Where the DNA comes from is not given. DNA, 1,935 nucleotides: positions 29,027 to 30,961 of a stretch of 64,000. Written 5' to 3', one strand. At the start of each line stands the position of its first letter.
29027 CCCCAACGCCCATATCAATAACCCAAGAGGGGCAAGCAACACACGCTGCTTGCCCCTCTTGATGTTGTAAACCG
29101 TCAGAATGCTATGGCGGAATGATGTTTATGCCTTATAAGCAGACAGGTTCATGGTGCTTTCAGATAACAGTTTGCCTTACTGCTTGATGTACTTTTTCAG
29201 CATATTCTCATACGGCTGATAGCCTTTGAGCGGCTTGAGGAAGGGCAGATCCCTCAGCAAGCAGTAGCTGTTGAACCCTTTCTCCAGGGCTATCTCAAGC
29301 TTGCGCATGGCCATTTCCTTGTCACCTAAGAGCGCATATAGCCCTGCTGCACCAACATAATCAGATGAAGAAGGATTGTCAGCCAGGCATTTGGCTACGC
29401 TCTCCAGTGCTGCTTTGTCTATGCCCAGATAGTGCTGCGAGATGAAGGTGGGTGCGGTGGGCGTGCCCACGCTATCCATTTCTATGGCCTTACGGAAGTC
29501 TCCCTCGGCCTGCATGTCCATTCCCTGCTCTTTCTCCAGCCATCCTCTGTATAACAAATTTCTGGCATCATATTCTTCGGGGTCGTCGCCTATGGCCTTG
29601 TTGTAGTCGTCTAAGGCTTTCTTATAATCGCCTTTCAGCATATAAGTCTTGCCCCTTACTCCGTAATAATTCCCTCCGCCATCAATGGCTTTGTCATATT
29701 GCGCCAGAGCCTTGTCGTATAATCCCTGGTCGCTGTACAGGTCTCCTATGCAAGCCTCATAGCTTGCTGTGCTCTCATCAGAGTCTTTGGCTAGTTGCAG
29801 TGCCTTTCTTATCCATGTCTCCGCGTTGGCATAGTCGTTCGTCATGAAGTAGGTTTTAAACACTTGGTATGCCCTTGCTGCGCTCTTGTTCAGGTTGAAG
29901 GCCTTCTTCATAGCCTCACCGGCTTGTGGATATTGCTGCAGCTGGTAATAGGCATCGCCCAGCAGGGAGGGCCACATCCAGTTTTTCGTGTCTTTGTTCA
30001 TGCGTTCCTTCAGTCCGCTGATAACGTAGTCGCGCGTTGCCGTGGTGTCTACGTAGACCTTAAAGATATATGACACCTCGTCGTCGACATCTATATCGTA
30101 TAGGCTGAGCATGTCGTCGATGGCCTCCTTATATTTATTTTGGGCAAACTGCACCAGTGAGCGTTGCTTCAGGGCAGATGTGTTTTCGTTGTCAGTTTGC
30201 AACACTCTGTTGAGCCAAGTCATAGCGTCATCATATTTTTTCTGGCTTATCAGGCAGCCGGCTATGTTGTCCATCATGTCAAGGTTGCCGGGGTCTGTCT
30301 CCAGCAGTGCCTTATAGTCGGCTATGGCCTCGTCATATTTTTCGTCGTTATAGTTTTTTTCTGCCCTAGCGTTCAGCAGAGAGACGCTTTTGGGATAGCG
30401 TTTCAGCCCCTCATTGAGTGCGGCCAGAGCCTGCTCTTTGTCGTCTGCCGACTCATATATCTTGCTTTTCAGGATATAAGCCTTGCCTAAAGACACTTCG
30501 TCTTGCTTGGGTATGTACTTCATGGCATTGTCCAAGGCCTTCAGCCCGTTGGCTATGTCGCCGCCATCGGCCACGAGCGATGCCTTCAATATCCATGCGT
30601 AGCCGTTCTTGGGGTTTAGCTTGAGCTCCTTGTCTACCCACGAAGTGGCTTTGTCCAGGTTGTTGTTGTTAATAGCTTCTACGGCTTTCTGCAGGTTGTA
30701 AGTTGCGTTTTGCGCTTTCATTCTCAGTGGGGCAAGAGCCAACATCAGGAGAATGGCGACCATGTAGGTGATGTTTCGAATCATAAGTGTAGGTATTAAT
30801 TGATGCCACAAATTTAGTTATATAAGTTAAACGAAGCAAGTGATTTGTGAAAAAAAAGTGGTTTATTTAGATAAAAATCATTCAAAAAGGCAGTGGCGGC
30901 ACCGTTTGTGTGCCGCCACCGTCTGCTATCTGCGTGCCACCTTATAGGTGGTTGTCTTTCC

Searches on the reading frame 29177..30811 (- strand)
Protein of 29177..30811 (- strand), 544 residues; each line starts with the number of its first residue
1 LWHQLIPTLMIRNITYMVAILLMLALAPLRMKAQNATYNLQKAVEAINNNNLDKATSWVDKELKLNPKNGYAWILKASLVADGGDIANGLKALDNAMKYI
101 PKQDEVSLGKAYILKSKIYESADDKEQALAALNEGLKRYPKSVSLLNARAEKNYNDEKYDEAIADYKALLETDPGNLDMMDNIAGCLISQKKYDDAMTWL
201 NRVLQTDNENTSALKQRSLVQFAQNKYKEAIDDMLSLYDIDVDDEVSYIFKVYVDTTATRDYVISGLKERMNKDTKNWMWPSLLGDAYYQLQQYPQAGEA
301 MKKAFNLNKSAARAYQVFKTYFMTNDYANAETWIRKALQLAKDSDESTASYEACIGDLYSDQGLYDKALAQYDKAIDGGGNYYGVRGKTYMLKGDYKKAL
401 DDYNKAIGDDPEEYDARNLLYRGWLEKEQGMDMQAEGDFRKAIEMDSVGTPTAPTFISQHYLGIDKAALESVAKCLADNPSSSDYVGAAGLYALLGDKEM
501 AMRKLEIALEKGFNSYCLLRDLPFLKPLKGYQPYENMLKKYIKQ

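Call 29: search_protein_families(library=pfam, proteins=[window:29177-30811:-], max_evalue=0.00001)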
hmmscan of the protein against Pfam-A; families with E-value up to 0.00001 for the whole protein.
window:29177-30811:- (544 aa): 15 families
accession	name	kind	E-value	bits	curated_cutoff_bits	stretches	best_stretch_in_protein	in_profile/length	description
PF07719.23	TPR_2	-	1.8e-30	102.9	27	0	382-411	3-32/34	Tetratricopeptide repeat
PF00515.34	TPR_1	-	7.7e-22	76.6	27.8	0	383-407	4-28/34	Tetratricopeptide repeat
PF13428.12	TPR_14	-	1.9e-20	71.7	23.5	0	111-150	3-42/44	Tetratricopeptide repeat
PF13181.12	TPR_8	-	1.6e-19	68.7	25.7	0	382-408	3-29/34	Tetratricopeptide repeat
PF13432.12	TPR_16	-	7.3e-19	68.3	32.7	0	157-208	11-62/65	Tetratricopeptide repeat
PF13424.12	TPR_12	-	3.6e-18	66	30.1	0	320-377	12-73/77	Tetratricopeptide repeat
PF23914.1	TPR_CcmH_CycH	-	4.5e-16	59.5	42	1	59-172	39-150/158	Cytochrome c-type biogenesis protein H TPR domain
PF14559.12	TPR_19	-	4.7e-16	59.3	25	1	157-212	5-59/68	Tetratricopeptide repeat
PF13414.12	TPR_11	-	5.1e-15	55.3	26.8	0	387-419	1-33/42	TPR repeat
PF13371.12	TPR_9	-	6.4e-13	49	35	0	118-176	4-62/73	Tetratricopeptide repeat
PF12895.13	ANAPC3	-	5e-12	46.4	27.2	1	157-232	3-77/82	Anaphase-promoting complex, cyclosome, subunit 3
PF13374.12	TPR_10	-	1.1e-08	35.2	27.5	0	177-205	2-30/42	Tetratricopeptide repeat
PF12569.14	NatA_aux_su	-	9.2e-07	28.6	33.3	0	111-235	6-130/515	N-terminal acetyltransferase A, auxiliary subunit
PF17874.7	TPR_MalT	-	1.7e-06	28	45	0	291-378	60-151/336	MalT-like TPR region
PF13176.12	TPR_7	-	8.1e-06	26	27.9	0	355-375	5-25/36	Tetratricopeptide repeat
